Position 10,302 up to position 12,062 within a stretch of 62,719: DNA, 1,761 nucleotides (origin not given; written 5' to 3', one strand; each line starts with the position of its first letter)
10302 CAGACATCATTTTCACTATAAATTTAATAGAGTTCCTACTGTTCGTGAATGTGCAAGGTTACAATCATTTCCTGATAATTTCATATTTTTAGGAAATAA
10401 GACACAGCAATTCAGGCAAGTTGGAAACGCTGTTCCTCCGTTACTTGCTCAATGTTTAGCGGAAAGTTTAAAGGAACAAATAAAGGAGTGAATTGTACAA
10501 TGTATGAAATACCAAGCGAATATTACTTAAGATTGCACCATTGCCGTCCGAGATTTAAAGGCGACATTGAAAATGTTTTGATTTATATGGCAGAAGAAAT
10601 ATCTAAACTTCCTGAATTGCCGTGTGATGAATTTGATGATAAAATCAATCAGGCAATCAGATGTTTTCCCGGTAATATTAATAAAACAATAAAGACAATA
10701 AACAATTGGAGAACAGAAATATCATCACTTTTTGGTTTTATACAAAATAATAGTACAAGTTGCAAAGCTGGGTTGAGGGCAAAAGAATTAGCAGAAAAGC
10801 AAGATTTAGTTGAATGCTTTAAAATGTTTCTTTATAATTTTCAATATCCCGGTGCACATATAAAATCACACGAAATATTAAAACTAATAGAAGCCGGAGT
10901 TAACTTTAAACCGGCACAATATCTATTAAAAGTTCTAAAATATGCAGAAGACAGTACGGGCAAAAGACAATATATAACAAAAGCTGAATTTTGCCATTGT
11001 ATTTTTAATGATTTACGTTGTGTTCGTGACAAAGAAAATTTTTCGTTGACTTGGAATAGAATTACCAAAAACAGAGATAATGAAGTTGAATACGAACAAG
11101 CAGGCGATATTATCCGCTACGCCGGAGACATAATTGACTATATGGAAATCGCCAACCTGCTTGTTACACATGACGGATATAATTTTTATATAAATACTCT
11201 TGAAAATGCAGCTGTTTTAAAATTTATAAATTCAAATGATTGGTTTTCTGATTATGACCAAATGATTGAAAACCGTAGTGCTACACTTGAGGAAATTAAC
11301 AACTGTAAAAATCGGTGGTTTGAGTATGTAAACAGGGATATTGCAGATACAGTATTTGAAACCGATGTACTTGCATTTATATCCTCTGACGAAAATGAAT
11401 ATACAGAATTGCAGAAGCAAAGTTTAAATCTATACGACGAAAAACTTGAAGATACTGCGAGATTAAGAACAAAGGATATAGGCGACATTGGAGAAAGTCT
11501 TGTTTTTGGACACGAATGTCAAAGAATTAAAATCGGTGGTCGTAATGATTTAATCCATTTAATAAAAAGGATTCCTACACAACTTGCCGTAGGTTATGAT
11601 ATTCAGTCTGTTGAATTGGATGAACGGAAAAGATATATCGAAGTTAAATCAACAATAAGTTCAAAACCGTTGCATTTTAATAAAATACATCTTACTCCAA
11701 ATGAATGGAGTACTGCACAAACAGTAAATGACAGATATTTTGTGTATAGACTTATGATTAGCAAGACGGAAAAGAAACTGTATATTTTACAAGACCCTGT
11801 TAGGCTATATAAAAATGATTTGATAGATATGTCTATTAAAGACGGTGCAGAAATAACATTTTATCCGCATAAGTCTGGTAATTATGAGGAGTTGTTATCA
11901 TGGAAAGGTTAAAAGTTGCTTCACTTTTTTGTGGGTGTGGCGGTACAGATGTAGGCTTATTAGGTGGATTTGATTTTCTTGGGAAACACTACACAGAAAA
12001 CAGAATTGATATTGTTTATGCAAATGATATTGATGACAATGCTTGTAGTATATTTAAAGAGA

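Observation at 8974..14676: AT-rich 5.6-kb island inserted inside the shared buk/SBP terminator hairpin, flanked by a perfect 27-bp direct repeat, with no recombinase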

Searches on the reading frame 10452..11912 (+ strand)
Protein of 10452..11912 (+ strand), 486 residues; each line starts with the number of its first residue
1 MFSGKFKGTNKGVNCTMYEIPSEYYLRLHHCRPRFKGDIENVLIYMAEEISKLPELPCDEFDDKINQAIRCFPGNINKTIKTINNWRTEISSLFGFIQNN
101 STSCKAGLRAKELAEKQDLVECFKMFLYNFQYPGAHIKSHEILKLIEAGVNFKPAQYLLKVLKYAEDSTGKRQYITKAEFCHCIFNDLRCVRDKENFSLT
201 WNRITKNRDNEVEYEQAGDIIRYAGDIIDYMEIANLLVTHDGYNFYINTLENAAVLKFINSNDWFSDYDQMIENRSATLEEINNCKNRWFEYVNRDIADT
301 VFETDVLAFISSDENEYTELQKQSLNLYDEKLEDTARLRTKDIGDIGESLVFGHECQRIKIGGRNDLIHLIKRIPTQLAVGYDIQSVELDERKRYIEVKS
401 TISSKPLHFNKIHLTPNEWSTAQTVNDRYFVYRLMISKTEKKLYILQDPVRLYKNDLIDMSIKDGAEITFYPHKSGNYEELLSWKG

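Call 6: search_protein_families(library=pfam, proteins=[window:10452-11912:+], max_evalue=0.01)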
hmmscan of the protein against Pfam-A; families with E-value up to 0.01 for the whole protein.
window:10452-11912:+ (486 aa): 2 families
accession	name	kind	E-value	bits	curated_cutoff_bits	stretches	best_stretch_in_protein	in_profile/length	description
PF11564.14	BpuJI_N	-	8e-109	363.6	25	1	18-290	1-278/278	Restriction endonuclease BpuJI - N terminal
PF13020.12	NOV_C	-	1.5e-13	51.1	22.1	1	348-445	2-90/91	Protein NO VEIN, C-terminal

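Call 7: search_protein_families(library=padloc, proteins=[window:10452-11912:+], max_evalue=0.01)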
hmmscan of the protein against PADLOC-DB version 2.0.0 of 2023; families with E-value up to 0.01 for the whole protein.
window:10452-11912:+ (486 aa): 7 families
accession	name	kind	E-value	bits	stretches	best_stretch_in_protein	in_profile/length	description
PDLC03432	REase_II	-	1e-20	72.1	1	26-458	9-434/462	Type II restriction enzyme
PDLC05008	PDC-S36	-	3.1e-19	67.8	1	339-450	154-264/280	-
PDLC04021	PD-T4-1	-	2.7e-13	47.6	1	331-442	239-351/383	-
PDLC03965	TmtA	-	6.9e-12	42.2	1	340-468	1238-1354/1370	-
PDLC03964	TmtA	-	1.2e-10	38.1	1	231-451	1295-1518/1538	-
PDLC04022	PD-T4-1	-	1.1e-05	22.9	1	341-439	81-181/216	-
PDLC03968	TmtA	-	0.00014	17.6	1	379-456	1388-1453/1486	-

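Call 20: find_encoding_contigs(protein=window:10452-11912:+, flank=8000, max_places=10)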
Protein window:10452-11912:+ (486 aa): no gene with exactly this product is on record in the collection.

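Call 22: find_homologous_proteins(query=window:10500-11912:+, max_evalue=1e-10)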
Query window:10500-11912:+ (470 aa): 2832 proteins with E <= 1e-10 among 7881 candidates; the best 120 are listed.
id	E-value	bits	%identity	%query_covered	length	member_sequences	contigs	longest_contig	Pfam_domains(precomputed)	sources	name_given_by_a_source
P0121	0.0e+0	1011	92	100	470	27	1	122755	PF13020.13,PF11564.16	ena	-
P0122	1.9e-296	1001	92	100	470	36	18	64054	PF13020.13,PF11564.16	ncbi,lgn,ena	-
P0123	7.6e-270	914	83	100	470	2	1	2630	PF13020.13,PF11564.16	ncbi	-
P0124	2.2e-258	876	78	100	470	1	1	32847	PF13020.13,PF11564.16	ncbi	-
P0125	1.0e-251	854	76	100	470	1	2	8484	PF13020.13,PF11564.16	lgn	-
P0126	7.0e-244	828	74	100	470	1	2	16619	PF13020.13,PF11564.16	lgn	-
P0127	8.5e-230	782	70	100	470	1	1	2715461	PF13020.13,PF11564.16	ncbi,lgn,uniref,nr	ncbi:conserved protein of unknown function [Acetoanaerobium sticklandii]|uniref:Protein NO VEIN C-te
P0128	3.1e-224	763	70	100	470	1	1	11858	PF13020.13,PF11564.16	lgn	-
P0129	8.7e-224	762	69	100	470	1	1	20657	PF13020.13,PF11564.16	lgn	-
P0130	8.2e-223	758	70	99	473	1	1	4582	PF13020.13,PF11564.16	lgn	-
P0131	9.1e-223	758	70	100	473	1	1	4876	PF13020.13,PF11564.16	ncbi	-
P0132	1.2e-221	755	68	100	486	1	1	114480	PF13020.13,PF11564.16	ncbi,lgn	-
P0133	3.5e-221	753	70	99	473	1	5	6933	PF13020.13,PF11564.16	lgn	-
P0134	4.5e-221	753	70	100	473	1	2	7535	PF13020.13,PF11564.16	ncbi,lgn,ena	-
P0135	4.4e-220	749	71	99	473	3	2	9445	PF13020.13,PF11564.16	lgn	-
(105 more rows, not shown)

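Call 23: find_encoding_contigs(protein=P0121, flank=10000, max_places=6)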
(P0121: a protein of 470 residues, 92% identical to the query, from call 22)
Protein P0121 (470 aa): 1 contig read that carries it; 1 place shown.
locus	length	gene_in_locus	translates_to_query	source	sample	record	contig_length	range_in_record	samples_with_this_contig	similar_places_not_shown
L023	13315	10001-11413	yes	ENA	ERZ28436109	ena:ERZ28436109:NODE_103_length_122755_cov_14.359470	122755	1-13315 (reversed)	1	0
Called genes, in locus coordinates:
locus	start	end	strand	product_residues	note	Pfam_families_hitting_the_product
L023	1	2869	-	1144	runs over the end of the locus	PF02811:PHP, PF07733:DNA_pol3_alpha, PF17657:DNA_pol3_finger, PF14579:HHH_6, PF01336:tRNA_anti-codon (faint)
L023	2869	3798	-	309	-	PF10298:WhiA_N, PF14528:LAGLIDADG_3 (faint), PF14527:LAGLIDADG_WhiA, PF02650:HTH_WhiA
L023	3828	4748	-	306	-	PF01565:FAD_binding_4, PF02873:MurB_C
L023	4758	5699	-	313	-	PF00480:ROK, PF01869:BcrAD_BadFG (faint)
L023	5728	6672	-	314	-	PF02603:Hpr_kinase_N, PF07475:Hpr_kinase_C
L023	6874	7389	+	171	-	PF07155:ECF-ribofla_trS, PF12822:ECF_trnsprt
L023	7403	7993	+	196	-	PF08876:DUF1836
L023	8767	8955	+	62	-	-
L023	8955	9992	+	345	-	PF00145:DNA_methylase, PF09445:Methyltransf_15 (weak)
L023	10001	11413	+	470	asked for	PF11564:BpuJI_N, PF13020:NOV_C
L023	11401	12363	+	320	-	PF00145:DNA_methylase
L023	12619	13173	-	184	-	-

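Call 24: find_encoding_contigs(protein=P0122, flank=10000, max_places=10)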
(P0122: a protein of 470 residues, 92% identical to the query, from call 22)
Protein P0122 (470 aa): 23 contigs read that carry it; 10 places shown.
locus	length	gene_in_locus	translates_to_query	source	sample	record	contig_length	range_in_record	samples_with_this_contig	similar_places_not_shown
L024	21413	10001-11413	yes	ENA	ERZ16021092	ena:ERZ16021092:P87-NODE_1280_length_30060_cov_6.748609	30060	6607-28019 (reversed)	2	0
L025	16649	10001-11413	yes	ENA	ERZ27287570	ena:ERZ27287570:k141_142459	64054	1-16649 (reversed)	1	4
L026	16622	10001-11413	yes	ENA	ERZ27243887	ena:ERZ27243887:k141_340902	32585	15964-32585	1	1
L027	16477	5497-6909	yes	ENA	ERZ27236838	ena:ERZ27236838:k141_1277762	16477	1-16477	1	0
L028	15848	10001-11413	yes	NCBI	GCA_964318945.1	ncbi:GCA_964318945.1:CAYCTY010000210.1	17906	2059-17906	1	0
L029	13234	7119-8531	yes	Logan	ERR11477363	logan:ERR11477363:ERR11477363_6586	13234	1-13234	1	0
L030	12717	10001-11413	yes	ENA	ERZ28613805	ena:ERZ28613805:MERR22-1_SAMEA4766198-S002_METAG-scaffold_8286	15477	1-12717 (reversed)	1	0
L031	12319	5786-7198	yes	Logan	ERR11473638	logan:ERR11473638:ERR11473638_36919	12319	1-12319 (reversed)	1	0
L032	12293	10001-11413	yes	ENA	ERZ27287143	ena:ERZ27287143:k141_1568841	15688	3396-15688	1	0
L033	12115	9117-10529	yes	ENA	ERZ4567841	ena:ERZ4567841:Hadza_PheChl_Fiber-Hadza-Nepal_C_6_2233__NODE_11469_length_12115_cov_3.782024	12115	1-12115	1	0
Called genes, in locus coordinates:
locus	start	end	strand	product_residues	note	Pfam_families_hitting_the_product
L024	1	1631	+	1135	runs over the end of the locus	PF00395:SLH (weak)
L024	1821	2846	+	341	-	PF01757:Acyl_transf_3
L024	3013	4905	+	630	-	PF00117:GATase, PF07722:Peptidase_C26, PF02540:NAD_synthase, PF00958:GMP_synt_C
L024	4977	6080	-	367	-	PF14657:Arm-DNA-bind_4, PF14659:Phage_int_SAM_3, PF00589:Phage_integrase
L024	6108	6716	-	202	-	PF01381:HTH_3, PF12844:HTH_19, PF13560:HTH_31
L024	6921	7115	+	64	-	-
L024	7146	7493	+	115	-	PF01978:TrmB (weak), PF13730:HTH_36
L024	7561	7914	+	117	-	-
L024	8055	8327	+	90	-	PF14194:Cys_rich_VLP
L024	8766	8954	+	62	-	-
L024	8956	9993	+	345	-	PF00145:DNA_methylase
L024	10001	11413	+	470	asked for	PF11564:BpuJI_N, PF13020:NOV_C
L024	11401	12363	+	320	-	PF00145:DNA_methylase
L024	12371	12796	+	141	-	PF03852:Vsr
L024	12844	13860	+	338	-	PF12358:DUF3644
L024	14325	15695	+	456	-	PF01522:Polysacc_deac_1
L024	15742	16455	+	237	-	PF00072:Response_reg, PF00486:Trans_reg_C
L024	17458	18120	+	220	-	PF01351:RNase_HII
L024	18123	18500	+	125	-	PF02021:UPF0102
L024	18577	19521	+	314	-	PF01244:Peptidase_M19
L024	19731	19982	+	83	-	-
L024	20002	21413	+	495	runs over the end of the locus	PF14821:Thr_synth_N, PF00291:PALP, PF24857:THR4_C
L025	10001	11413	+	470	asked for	PF11564:BpuJI_N, PF13020:NOV_C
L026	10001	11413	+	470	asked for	PF11564:BpuJI_N, PF13020:NOV_C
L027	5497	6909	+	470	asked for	PF11564:BpuJI_N, PF13020:NOV_C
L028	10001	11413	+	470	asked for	PF11564:BpuJI_N, PF13020:NOV_C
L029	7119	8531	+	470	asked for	PF11564:BpuJI_N, PF13020:NOV_C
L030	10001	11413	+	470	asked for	PF11564:BpuJI_N, PF13020:NOV_C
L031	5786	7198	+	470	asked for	PF11564:BpuJI_N, PF13020:NOV_C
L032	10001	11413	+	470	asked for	PF11564:BpuJI_N, PF13020:NOV_C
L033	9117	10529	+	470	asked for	PF11564:BpuJI_N, PF13020:NOV_C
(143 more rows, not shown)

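Call 37: list_cluster_members(proteins=[window:10500-11912:+, window:11900-12865:+, window:12895-14322:+, window:9241-10491:+, window:14687-15688:-, window:7870-8949:+, window:6436-7689:-, window:4665-6371:+, window:15727-16341:+])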
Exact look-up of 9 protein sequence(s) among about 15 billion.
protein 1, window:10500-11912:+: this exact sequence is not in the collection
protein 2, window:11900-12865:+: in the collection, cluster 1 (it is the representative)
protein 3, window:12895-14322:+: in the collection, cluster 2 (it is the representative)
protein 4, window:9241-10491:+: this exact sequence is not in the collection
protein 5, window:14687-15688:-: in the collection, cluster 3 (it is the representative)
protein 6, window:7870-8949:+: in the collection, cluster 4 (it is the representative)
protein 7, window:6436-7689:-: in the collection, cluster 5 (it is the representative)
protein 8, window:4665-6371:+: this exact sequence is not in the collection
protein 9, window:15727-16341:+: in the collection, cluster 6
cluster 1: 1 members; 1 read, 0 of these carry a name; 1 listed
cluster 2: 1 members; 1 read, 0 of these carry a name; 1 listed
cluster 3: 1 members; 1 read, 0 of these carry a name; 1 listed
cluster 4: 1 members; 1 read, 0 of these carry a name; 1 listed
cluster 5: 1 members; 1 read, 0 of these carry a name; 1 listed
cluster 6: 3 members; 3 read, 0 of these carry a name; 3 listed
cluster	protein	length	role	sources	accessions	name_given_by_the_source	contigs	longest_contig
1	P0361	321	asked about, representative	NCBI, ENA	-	-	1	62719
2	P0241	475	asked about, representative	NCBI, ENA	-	-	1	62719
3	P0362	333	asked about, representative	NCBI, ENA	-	-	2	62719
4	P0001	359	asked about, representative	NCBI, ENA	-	-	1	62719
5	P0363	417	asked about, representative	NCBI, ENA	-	-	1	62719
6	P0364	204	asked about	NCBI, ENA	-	-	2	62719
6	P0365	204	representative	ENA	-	-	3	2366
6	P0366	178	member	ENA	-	-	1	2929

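Call 51: find_related_loci(query=A2, collection=metagenome_contigs, flank=10000)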
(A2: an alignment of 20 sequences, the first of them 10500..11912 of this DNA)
Query A2 (470 aa) in metagenome_contigs; peptide patterns used: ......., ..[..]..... (x = any residue, [..] = any of these).
600 stretches matched a pattern (row limit reached: there are more); 375 encode a relative of the query (tblastn E <= 1e-3); the best 80 are kept; 80 distinct loci.
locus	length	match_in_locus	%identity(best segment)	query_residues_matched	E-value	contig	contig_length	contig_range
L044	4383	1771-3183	70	2-470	0e+0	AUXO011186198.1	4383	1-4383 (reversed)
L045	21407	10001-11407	69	2-468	0e+0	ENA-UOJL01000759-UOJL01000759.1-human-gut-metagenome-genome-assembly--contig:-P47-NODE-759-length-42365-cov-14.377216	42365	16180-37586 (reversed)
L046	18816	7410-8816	68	2-468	0e+0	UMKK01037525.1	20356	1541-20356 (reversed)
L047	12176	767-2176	64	1-470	0e+0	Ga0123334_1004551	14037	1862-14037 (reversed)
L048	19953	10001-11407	68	2-468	0e+0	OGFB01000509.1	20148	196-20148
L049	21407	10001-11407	68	2-468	0e+0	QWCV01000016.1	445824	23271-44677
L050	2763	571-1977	67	1-469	0e+0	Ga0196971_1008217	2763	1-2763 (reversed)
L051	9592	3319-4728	67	1-468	0e+0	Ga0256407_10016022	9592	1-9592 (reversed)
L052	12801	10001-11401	66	1-468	0e+0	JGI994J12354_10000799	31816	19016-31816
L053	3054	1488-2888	67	1-468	0e+0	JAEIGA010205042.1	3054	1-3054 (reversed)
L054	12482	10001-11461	64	1-470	0e+0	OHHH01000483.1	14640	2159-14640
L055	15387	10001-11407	68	1-469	0e+0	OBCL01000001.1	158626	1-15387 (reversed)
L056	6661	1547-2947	65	1-468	0e+0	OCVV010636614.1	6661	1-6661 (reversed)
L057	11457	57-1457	67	1-468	0e+0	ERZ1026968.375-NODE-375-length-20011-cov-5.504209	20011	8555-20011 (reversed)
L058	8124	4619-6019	67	1-468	0e+0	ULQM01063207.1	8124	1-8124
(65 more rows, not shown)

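Call 61: search_protein_families(library=ncbifam, proteins=[window:10500-11912:+], max_evalue=0.01)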
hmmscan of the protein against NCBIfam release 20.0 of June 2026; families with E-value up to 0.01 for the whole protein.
window:10500-11912:+ (470 aa): 0 families

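Call 84: search_protein_families(library=pfam, proteins=[L024:12844-13860:+], max_evalue=5)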
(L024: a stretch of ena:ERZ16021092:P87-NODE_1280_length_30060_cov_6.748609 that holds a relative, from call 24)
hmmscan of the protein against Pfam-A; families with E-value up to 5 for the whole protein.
L024:12844-13860:+ (338 aa): 4 families
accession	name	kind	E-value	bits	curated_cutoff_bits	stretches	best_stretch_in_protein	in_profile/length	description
PF12358.13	DUF3644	-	1.2e-39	136.3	27.6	1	10-188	1-180/183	Domain of unknown function (DUF3644)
PF04493.20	Endonuclease_5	-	0.25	11.4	23.4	1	51-86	151-186/198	Endonuclease V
PF01973.23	MptE-like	-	0.33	11.2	34.6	1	170-252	39-125/171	6-hydroxymethylpterin diphosphokinase MptE-like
PF05873.17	Mt_ATP-synt_D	-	0.95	9.7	27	1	2-120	19-134/154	ATP synthase D chain, mitochondrial (ATP5H)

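Call 89: find_encoding_contigs(protein=P0366, flank=5000, max_places=6)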
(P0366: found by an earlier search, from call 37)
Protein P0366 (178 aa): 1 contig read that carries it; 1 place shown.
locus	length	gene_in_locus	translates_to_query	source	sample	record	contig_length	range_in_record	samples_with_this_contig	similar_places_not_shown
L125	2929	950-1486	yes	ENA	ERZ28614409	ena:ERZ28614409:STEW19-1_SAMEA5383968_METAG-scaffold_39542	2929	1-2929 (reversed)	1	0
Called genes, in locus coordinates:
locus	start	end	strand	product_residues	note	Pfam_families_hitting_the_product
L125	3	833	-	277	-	?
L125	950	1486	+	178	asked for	PF02915:Rubrerythrin, PF21349:RUBY_RBDX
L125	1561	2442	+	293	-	PF14397:ATPgrasp_ST (faint), PF02655:ATP-grasp_3, PF08443:RimK, PF02955:GSH-S_ATP, PF02222:ATP-grasp (weak)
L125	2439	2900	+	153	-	-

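Call 90: find_encoding_contigs(protein=P0365, flank=5000, max_places=6)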
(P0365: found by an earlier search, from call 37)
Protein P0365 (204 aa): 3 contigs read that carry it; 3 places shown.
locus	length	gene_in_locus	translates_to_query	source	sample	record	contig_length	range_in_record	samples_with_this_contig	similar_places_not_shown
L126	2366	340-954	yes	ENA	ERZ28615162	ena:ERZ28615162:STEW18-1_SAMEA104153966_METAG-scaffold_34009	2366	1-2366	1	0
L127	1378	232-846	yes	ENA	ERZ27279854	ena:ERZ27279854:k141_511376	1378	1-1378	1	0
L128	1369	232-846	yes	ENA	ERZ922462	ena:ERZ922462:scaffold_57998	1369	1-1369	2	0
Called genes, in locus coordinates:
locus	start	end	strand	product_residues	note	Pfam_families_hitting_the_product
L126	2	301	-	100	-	?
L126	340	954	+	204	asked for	PF02915:Rubrerythrin, PF21349:RUBY_RBDX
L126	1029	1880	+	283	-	-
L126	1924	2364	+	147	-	?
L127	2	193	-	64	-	?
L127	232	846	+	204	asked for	PF02915:Rubrerythrin, PF21349:RUBY_RBDX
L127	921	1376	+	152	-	?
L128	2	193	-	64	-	?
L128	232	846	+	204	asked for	PF02915:Rubrerythrin, PF21349:RUBY_RBDX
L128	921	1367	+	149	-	?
